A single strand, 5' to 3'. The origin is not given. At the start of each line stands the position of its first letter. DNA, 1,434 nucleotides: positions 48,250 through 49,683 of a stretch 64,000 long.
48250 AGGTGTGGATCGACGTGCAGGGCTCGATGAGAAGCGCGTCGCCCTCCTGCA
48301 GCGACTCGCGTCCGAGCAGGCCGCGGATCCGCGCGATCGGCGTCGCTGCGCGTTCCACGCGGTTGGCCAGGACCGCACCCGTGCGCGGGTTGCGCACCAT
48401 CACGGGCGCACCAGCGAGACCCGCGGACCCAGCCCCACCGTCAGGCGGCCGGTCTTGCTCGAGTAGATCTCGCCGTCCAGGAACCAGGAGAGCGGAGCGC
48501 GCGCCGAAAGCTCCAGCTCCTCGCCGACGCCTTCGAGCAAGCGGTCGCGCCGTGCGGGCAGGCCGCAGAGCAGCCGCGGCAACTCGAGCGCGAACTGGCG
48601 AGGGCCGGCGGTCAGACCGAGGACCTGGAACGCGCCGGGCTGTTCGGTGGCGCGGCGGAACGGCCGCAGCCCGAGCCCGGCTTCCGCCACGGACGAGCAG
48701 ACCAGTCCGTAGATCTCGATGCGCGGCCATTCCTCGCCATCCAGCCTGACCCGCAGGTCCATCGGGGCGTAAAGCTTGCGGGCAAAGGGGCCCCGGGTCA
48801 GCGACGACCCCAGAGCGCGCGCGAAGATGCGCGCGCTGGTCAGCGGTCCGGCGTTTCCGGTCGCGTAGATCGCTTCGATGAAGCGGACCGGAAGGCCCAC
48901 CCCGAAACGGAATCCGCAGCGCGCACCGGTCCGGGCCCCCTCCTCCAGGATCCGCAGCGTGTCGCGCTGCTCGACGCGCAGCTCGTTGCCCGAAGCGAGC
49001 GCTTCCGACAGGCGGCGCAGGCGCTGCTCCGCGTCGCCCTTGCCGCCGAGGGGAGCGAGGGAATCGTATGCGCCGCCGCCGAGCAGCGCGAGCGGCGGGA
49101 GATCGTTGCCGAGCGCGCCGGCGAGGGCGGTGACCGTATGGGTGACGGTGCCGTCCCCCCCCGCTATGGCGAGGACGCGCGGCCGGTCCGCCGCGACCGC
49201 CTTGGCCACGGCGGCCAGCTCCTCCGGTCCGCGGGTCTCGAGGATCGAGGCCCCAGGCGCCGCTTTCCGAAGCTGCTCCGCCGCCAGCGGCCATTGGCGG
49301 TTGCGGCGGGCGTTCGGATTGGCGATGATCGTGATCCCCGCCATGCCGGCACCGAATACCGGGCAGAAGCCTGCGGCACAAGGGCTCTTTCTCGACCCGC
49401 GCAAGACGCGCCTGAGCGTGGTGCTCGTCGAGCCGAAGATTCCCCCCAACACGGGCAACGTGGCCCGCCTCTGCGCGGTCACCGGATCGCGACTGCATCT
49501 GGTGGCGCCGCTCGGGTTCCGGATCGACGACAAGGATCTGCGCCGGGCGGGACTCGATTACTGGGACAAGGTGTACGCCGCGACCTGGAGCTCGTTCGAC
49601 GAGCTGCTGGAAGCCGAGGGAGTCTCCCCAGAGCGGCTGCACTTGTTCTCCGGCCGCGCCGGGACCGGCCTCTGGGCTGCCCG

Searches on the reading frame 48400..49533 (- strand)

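Call 82: search_protein_families(library=pfam, proteins=[window:48400-49533:-], max_evalue=0.0001)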
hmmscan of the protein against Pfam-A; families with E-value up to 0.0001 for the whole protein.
window:48400-49533:- (377 aa): 1 family
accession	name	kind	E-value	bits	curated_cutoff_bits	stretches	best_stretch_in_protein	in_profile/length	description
PF00781.29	DAGK_cat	-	8.5e-11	42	23.6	1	68-173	3-110/125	Diacylglycerol kinase catalytic domain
